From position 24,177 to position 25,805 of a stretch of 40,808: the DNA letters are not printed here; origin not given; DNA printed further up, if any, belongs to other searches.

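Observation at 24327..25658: FabF paralogue with all three catalytic residues replaced (Cys-His-His to Glu-Gln-Asn) in the core acpP-fabF operon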

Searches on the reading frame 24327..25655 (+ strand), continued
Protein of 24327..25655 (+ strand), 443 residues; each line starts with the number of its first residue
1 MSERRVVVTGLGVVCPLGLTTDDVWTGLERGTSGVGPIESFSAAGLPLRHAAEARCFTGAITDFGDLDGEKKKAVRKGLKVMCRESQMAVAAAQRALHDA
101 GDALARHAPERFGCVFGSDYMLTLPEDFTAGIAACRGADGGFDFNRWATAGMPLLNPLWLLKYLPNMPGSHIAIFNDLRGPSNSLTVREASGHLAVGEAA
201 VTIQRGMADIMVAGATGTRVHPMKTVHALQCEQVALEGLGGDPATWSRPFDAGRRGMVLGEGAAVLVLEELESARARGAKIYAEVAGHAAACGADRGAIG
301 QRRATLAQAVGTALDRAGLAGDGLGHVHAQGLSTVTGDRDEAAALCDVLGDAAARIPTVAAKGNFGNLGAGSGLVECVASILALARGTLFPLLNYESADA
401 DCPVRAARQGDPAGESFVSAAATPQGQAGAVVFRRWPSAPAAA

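Call 56: fold_search(model_id=the predicted structure, library=pdb)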
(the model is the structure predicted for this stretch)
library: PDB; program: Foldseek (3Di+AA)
matches with E <= 10: 1148; with E <= 0.001: 1064
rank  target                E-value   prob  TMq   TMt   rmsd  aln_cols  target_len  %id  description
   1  4r8e_A                3.0e-39  1.00  0.81  0.87   3.8       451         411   30  Crystal structure of beta-ketoacyl-ACP synthase II (FabF) from Yersinia pestis (released 2014-12-17)
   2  4ls8_A                3.0e-39  1.00  0.79  0.84   5.4       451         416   30  Crystal structure of Bacillus subtilis beta-ketoacyl-ACP synthase II (FabF) in a covalent complex with cerulenin (released 2014-04-02)
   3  8qer_A                4.3e-39  1.00  0.82  0.87   3.9       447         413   30  Pseudomonas aeruginosa FabF C164A in complex with 4-(1H-pyrazole-3-carbonylamino)pentanoic acid (released 2024-01-10)
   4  4ls5_A                5.6e-39  1.00  0.81  0.87   4.2       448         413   31  Crystal structure of beta-ketoacyl-ACP synthase II (FabF) from Bacillus subtilis (released 2014-04-02)
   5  1j3n_A                7.2e-39  1.00  0.81  0.88   4.1       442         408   32  Crystal Structure of 3-oxoacyl-(acyl-carrier protein) Synthase II from Thermus thermophilus HB8 (released 2003-03-11)
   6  1e5m                  7.6e-39  1.00  0.80  0.86   4.1       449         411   29  Beta ketoacyl acyl carrier protein synthase II (KASII) from Synechocystis sp. (released 2001-01-16)
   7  8cne_A                7.6e-39  1.00  0.80  0.86   4.2       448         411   29  Pa.FabF-C164A in complex with N-(propan-2-yl)-1H-pyrazole-3-carboxamide (released 2024-01-10)
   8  8r1v_A                9.8e-39  1.00  0.82  0.88   3.9       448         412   29  Pseudomonas aeruginosa FabF C164A in complex with N-(1,5-dimethyl-3-oxo-2-phenyl-2,3-dihydro-1H-pyrazol-4-yl)-2-(4-met (released 2024-03-06)
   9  4ls7_B                1.4e-38  1.00  0.79  0.84   4.4       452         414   30  Crystal structure of Bacillus subtilis beta-ketoacyl-ACP synthase II (FabF) in a non-covalent complex with cerulenin (released 2014-04-02)
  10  4qav_A                2.7e-38  1.00  0.83  0.89   3.5       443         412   32  The structure of Beta-ketoacyl -(acyl carrier protein) synthase II (FabF) from Neisseria meningitidis (released 2014-06-04)
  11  4jb6_A                2.8e-38  1.00  0.80  0.86   4.2       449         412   29  Structure of Pseudomonas aeruginosa FabF mutant C164Q (released 2014-03-05)
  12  8cn8_B                3.2e-38  1.00  0.80  0.85   4.2       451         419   30  apo Pseudomonas aeruginosa FabF C164A mutant (released 2024-01-10)
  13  8qer_B                3.4e-38  1.00  0.81  0.87   4.0       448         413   30  Pseudomonas aeruginosa FabF C164A in complex with 4-(1H-pyrazole-3-carbonylamino)pentanoic acid (released 2024-01-10)
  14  5sxo                  3.9e-38  1.00  0.81  0.88   4.0       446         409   26  1.35 angstrom resolution crystal structure of beta-ketoacyl-ACP synthase II (FabF) from Listeria monocytogenes (released 2016-11-02)
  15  4ls6_B                5.3e-38  1.00  0.79  0.85   4.3       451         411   31  Crystal structure of beta-ketoacyl-ACP synthase II (FabF) I108F mutant from Bacillus subtilis (released 2014-04-02)
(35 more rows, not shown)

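Call 67: list_cluster_members(proteins=[P0274, P0297, P0306, P0328, P0344, P0381, P0317, P0351, P0323, P0299])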
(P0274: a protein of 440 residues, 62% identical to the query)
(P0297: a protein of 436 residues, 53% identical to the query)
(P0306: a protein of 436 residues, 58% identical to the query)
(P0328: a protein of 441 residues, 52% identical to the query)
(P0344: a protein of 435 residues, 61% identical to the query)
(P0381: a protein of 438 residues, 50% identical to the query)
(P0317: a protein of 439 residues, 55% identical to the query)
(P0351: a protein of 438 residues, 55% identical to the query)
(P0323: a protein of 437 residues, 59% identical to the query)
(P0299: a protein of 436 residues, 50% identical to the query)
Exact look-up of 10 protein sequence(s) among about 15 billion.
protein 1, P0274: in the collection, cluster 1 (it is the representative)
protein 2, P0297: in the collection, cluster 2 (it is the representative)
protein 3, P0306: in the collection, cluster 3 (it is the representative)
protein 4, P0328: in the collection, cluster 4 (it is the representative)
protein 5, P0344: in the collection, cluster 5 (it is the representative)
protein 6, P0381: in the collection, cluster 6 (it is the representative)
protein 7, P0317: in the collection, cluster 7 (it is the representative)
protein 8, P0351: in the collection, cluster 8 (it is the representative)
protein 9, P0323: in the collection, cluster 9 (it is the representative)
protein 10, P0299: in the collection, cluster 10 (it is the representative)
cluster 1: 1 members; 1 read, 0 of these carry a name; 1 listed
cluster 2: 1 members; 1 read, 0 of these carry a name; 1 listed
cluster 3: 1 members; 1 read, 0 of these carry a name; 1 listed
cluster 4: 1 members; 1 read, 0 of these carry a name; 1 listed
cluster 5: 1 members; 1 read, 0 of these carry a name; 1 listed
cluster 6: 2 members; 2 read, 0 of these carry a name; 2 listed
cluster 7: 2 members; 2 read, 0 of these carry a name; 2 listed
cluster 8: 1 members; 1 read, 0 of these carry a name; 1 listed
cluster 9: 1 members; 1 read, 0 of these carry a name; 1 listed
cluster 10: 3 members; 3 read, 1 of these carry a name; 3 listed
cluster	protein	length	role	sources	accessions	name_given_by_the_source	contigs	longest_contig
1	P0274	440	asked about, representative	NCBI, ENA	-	-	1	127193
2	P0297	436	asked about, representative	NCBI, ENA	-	-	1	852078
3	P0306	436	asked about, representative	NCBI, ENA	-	-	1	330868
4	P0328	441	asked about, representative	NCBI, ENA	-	-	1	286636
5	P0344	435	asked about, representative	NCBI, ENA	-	-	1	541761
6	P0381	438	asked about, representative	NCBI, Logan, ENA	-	-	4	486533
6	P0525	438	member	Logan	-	-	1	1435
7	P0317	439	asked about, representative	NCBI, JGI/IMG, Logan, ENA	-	-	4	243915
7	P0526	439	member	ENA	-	-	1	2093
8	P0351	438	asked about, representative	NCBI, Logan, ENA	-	-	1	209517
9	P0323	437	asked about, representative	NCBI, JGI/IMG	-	-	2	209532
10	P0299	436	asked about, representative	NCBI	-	-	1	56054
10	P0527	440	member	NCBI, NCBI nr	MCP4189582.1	MAG: beta-ketoacyl-[acyl-carrier-protein] synthase family protein [Planctomycetaceae ... | beta-ketoacyl-[acyl-carrier-protein] synthase family protein [Planctomycetaceae bacterium]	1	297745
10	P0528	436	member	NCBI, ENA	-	-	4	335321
